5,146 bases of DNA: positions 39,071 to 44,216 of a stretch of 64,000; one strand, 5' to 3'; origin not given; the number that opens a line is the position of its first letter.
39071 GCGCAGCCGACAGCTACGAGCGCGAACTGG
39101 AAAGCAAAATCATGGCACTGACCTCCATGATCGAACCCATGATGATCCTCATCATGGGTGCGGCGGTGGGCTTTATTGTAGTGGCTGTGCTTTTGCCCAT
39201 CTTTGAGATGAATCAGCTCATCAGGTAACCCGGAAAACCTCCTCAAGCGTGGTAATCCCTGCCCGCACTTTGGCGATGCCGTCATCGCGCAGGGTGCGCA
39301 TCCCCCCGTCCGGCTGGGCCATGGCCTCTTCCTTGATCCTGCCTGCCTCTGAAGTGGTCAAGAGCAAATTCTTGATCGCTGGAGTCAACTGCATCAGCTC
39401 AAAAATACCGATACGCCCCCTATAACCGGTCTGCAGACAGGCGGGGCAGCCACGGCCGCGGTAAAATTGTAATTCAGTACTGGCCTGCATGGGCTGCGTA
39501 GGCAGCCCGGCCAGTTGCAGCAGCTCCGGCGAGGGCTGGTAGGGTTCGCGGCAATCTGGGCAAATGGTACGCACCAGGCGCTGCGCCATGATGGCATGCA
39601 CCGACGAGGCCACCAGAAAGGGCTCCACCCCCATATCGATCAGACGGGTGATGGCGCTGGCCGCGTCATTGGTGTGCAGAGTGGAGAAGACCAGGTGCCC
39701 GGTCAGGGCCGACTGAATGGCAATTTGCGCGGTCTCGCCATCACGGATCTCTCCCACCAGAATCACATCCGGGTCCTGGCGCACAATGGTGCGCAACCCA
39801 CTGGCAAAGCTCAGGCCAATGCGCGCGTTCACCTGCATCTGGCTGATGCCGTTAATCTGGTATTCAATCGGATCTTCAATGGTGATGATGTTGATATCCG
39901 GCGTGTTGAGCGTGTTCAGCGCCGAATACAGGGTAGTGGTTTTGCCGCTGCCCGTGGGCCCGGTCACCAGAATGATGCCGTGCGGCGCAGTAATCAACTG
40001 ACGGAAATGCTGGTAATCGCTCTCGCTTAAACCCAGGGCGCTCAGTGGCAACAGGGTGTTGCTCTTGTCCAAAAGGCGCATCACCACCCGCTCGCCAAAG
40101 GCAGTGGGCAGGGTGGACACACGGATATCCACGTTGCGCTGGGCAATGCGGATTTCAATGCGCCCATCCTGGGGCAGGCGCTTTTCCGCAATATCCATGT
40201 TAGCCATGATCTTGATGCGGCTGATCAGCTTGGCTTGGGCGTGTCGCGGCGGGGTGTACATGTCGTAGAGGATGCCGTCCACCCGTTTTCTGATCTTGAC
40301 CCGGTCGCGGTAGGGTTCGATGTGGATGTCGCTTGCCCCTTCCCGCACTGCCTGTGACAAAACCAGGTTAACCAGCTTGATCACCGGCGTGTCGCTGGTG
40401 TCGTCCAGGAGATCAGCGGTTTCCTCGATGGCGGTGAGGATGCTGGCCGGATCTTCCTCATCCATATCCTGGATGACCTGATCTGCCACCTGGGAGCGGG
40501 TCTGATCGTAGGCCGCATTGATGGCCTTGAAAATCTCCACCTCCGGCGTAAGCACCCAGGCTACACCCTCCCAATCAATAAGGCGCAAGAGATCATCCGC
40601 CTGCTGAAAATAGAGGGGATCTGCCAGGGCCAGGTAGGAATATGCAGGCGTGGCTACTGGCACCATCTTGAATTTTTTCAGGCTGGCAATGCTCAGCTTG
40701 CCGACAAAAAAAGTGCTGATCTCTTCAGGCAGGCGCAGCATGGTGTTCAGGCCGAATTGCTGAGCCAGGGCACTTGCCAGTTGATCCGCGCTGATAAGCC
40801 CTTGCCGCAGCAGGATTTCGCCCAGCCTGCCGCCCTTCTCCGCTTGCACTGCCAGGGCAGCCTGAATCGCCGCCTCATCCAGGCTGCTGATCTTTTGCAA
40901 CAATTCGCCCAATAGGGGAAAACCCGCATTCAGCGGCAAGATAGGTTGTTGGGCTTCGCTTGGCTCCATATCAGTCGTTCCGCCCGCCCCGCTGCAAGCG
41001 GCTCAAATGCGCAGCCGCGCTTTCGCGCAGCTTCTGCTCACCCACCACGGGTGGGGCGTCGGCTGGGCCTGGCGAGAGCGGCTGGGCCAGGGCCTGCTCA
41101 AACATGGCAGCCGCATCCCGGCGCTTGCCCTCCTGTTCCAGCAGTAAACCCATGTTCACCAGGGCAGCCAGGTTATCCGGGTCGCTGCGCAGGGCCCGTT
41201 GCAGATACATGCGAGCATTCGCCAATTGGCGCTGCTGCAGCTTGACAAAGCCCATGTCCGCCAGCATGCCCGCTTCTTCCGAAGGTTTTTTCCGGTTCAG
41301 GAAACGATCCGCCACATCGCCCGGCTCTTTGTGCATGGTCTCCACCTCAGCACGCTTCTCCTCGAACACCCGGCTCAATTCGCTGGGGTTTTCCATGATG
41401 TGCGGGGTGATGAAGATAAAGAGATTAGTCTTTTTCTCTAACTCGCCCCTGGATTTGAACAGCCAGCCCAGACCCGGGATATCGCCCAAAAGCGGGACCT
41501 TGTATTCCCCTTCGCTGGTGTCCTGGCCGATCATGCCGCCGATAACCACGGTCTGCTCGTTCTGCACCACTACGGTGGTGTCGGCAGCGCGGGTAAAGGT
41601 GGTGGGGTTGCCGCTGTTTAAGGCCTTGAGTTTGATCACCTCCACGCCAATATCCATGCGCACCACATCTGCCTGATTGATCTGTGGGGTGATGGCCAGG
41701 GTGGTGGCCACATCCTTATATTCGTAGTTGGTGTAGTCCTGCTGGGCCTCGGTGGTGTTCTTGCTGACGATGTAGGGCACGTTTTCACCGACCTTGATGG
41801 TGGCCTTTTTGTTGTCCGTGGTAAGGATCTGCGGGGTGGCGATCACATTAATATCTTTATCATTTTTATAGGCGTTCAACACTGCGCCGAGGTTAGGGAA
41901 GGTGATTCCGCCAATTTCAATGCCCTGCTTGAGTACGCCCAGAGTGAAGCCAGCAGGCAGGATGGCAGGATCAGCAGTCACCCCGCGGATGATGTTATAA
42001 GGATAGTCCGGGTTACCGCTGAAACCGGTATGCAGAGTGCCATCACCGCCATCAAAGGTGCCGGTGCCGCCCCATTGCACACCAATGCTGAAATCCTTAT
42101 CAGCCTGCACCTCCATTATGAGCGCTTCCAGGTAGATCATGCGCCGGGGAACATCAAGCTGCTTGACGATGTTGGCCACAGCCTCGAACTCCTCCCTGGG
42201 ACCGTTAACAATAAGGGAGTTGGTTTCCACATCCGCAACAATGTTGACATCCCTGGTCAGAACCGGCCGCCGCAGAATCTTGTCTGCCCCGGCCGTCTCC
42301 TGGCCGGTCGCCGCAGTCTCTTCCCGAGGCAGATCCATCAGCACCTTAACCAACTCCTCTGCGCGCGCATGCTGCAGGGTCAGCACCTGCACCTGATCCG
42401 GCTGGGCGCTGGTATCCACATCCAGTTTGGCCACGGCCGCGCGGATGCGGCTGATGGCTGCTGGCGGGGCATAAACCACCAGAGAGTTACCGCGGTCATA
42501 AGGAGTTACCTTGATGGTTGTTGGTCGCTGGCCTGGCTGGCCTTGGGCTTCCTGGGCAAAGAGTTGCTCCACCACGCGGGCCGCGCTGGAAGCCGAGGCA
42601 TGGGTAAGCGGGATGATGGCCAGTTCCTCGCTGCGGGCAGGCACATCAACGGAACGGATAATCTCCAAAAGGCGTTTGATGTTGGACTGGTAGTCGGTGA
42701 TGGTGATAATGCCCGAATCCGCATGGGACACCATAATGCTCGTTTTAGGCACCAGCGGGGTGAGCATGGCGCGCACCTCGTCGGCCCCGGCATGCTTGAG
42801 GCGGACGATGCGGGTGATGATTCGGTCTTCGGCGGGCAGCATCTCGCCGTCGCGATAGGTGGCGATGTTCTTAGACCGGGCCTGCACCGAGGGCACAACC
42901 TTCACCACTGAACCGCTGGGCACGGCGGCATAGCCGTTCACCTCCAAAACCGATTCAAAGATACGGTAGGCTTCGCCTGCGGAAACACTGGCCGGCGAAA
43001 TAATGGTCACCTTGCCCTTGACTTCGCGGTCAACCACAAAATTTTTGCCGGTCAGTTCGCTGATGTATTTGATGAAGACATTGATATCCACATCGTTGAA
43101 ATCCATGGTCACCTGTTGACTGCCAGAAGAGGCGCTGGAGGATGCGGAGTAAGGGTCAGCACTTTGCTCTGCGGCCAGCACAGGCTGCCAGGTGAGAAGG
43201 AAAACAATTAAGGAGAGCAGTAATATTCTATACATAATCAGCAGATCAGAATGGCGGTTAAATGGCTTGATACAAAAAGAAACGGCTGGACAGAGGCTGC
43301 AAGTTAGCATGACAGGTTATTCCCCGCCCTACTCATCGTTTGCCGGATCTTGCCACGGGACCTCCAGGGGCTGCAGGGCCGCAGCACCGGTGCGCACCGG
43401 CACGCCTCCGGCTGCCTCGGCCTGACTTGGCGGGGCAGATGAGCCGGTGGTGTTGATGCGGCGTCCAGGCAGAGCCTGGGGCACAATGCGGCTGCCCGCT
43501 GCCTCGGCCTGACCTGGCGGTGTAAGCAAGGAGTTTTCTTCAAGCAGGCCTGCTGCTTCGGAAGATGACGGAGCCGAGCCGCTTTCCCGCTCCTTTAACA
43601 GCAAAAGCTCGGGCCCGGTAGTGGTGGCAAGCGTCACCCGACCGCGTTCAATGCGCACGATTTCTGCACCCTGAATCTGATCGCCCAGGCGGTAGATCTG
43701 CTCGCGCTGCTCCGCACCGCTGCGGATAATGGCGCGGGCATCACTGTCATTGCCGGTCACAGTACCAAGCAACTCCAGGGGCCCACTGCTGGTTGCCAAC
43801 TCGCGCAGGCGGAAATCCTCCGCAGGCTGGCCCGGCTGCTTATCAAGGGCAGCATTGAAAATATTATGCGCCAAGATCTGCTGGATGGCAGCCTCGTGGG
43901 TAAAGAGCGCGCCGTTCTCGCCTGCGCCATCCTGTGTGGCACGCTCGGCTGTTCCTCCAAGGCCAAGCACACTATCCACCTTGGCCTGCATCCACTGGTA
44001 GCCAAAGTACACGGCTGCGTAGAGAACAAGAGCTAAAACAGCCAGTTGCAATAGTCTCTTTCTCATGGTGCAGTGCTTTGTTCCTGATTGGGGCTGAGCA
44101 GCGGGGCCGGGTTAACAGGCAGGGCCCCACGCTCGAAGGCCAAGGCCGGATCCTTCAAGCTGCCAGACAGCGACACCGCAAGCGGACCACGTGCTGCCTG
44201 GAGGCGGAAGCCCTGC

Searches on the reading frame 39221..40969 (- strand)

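Call 78: search_protein_families(library=ncbifam, proteins=[window:39221-40969:-], max_evalue=1e-10)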
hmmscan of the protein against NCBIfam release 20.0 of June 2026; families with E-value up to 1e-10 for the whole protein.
window:39221-40969:- (582 aa): 16 families
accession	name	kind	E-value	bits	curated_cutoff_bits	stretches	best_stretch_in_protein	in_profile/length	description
TIGR02533.1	type_II_gspE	equivalog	4.5e-198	658.8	630.25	1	91-582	3-486/486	type II secretion system ATPase GspE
TIGR02538.1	type_IV_pilB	equivalog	3.9e-182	606.8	675.65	1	20-582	2-562/564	type IV-A pilus assembly ATPase PilB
NF053534.1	T4PilAsmATPsTfpB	equivalog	4.2e-150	500.9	850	1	60-582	64-582/584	type IV pilus assembly ATPase TfpB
NF007755.0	PRK10436.1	equivalog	6.7e-140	466.8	617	1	160-582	54-459/465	type II secretion system protein GspE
NF041000.1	ATPase_ComGA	equivalog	4e-81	271.9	300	1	203-467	3-266/267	competence type IV pilus ATPase ComGA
TIGR01420.1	pilT_fam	subfamily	2.9e-56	191.1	319.1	1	203-468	5-270/343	PilT/PilU family type 4a pilus ATPase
TIGR02525.1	plasmid_TraJ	equivalog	8.2e-26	90.8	368.3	1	322-447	142-273/372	plasmid transfer ATPase TraJ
TIGR02524.1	dot_icm_DotB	equivalog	1.2e-22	80.7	463.3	1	326-445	130-258/358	Dot/Icm type IV secretion system ATPase DotB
TIGR02782.1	TrbB_P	equivalog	7.2e-17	61.6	304.55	1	314-446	121-255/303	P-type conjugative transfer ATPase TrbB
NF058587.1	archaellum_moto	equivalog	1.2e-16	60.6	550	1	333-445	278-395/527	archaellum flagellar ATPase motor FlaI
NF010469.0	PRK13894.1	subfamily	6.7e-15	55.2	508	1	322-444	142-265/320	conjugal transfer ATPase TrbB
TIGR03819.1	heli_sec_ATPase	hypoth_equivalog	1e-14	54.5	373.15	1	250-463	101-317/340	TadA family conjugal transfer-associated ATPase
TIGR02788.1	VirB11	equivalog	3.8e-13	49.2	249.95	1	316-448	130-267/308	P-type DNA transfer ATPase VirB11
NF010407.0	PRK13833.1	subfamily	6.2e-13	48.9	499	1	320-448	135-264/323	conjugal transfer protein TrbB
NF012033.0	PRK15489.1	equivalog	3.4e-11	42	537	1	20-157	493-630/703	glycosyl transferase family protein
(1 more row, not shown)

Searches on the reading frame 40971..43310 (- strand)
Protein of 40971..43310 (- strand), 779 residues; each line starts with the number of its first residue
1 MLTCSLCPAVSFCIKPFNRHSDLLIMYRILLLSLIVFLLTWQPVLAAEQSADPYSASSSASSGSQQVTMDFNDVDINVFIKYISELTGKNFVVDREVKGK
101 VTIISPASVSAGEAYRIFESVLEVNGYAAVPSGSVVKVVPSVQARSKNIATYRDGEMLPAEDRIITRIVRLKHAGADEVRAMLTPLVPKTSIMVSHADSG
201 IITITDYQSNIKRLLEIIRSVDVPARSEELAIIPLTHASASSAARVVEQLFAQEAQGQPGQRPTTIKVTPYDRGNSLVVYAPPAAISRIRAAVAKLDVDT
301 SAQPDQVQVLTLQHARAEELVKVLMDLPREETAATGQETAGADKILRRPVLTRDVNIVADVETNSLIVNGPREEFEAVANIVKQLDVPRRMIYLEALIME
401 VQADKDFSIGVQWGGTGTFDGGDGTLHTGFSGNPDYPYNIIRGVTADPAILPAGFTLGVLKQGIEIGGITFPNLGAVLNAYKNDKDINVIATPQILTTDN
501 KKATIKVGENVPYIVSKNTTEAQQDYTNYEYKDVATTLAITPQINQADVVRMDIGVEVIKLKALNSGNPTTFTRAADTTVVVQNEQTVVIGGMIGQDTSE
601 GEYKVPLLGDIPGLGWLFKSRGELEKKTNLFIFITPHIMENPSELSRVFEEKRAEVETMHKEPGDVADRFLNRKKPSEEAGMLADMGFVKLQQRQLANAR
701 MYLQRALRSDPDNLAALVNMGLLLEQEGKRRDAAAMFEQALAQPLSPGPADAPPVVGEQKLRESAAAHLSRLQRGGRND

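Call 5: search_protein_families(library=pfam, proteins=[window:40971-43310:-], max_evalue=0.01)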
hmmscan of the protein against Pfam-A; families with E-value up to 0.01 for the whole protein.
window:40971-43310:- (779 aa): 13 families
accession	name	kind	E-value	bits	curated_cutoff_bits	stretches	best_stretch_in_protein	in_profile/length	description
PF00263.26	Secretin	-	4.3e-49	166.8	27.5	1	480-639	1-168/169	Bacterial type II and III secretion system protein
PF03958.22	Secretin_N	-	1.3e-37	128.2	28.2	3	307-390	1-68/69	Bacterial type II/III secretion system short domain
PF21305.2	type_II_gspD_N0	-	3.1e-27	94.7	27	1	69-138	1-71/71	GspD-like, N0 domain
PF13424.12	TPR_12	-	1.2e-05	25.8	30.1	1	682-742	5-73/77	Tetratricopeptide repeat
PF14559.12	TPR_19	-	7.5e-05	23.4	25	1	691-743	2-54/68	Tetratricopeptide repeat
PF13181.12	TPR_8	-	0.00026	21.4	25.7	0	684-713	5-34/34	Tetratricopeptide repeat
PF07719.23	TPR_2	-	0.00059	20.2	27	0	716-742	3-29/34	Tetratricopeptide repeat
PF00515.34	TPR_1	-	0.00074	19.7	27.8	0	716-742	3-29/34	Tetratricopeptide repeat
PF13428.12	TPR_14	-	0.00087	20.2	23.5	0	684-721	5-42/44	Tetratricopeptide repeat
PF13432.12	TPR_16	-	0.001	19.9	32.7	1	690-742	7-59/65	Tetratricopeptide repeat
PF25064.1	ARM_TT21_5th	-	0.0016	19.1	27.8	1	680-742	4-63/117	TT21 fifth ARM repeats domain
PF13176.12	TPR_7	-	0.0033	17.8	27.9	0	716-746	1-31/36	Tetratricopeptide repeat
PF13174.12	TPR_6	-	0.0067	17.5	26.3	0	716-743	2-29/33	Tetratricopeptide repeat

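Call 6: search_protein_families(library=ncbifam, proteins=[window:40971-43310:-], max_evalue=0.01)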
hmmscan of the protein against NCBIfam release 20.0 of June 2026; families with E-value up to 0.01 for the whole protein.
window:40971-43310:- (779 aa): 16 families
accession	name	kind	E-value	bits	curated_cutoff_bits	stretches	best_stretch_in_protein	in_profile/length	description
TIGR02517.1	type_II_gspD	equivalog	2.3e-152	508.6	351.35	1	70-648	2-599/600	type II secretion system secretin GspD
TIGR02515.1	IV_pilus_PilQ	subfamily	1.5e-76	258.1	284.35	2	306-640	98-428/428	type IV pilus secretin PilQ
NF010083.0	PRK13568.1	equivalog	1.1e-43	149.7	554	2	318-640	115-418/419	DNA uptake porin HofQ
TIGR02519.1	pilus_MshL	equivalog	2e-35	122.2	250.2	1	360-639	4-290/290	pilus (MSHA type) biogenesis protein MshL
TIGR02516.1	type_III_yscC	equivalog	1e-34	119.9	238.45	1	268-640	106-462/463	type III secretion system outer membrane ring subunit SctC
NF007851.2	PRK10560.1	exception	1.1e-31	110.1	598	2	317-640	105-410/412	DNA uptake porin HofQ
NF042912.1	Amuc_1098_fam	equivalog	6.7e-19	67.4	750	1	572-640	729-797/805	Amuc_1098 family type IV pilus outer membrane protein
NF011873.0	PRK15346.1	equivalog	3.3e-14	52.4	524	2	478-623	333-478/499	EscC/YscC/HrcC family type III secretion system outer membrane ring protein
TIGR02521.1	type_IV_pilW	equivalog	9.6e-07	28.6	154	1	685-743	36-128/234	type IV pilus biogenesis/stability protein PilW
TIGR02917.1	PEP_TPR_lipo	equivalog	1.6e-05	23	312.2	1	676-742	461-527/899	XrtA/PEP-CTERM system TPR-repeat protein PrsT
TIGR00540.1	TPR_hemY_coli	hypoth_equivalog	0.0015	17.4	142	1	677-740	323-385/385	heme biosynthesis-associated TPR protein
NF008520.0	PRK11447.1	equivalog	0.0033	15.2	858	1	687-743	276-332/1157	cellulose synthase complex outer membrane protein BcsC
NF033920.0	C39_PA2778_fam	equivalog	0.0039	16.7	150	1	673-742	184-252/255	PA2778 family cysteine peptidase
NF040959.1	MamA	equivalog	0.0059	16.1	200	0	686-741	111-166/204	magnetosome protein MamA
NF033762.1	social_mot_Tgl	equivalog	0.0067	15.8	225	0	678-742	29-94/252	social motility TPR repeat lipoprotein Tgl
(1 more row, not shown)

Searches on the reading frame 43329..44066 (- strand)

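Call 5: search_protein_families(library=pfam, proteins=[window:43329-44066:-], max_evalue=0.01)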
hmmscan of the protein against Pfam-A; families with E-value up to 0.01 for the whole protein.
window:43329-44066:- (245 aa): 1 family
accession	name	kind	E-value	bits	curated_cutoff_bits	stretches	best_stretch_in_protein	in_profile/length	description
PF11356.14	T2SSC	-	8.9e-09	35.8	27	1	23-147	14-131/141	Type II secretion system protein C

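Call 6: search_protein_families(library=ncbifam, proteins=[window:43329-44066:-], max_evalue=0.01)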
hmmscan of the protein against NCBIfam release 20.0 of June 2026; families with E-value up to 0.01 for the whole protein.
window:43329-44066:- (245 aa): 2 families
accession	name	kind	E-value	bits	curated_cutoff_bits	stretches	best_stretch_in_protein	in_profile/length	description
NF041515.1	GspC_delta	equivalog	2.1e-15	57.2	150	1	4-172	2-178/311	type II secretion system protein GspC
TIGR01713.1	typeII_sec_gspC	equivalog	1.2e-05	25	101.6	1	56-175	40-162/259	type II secretion system protein GspC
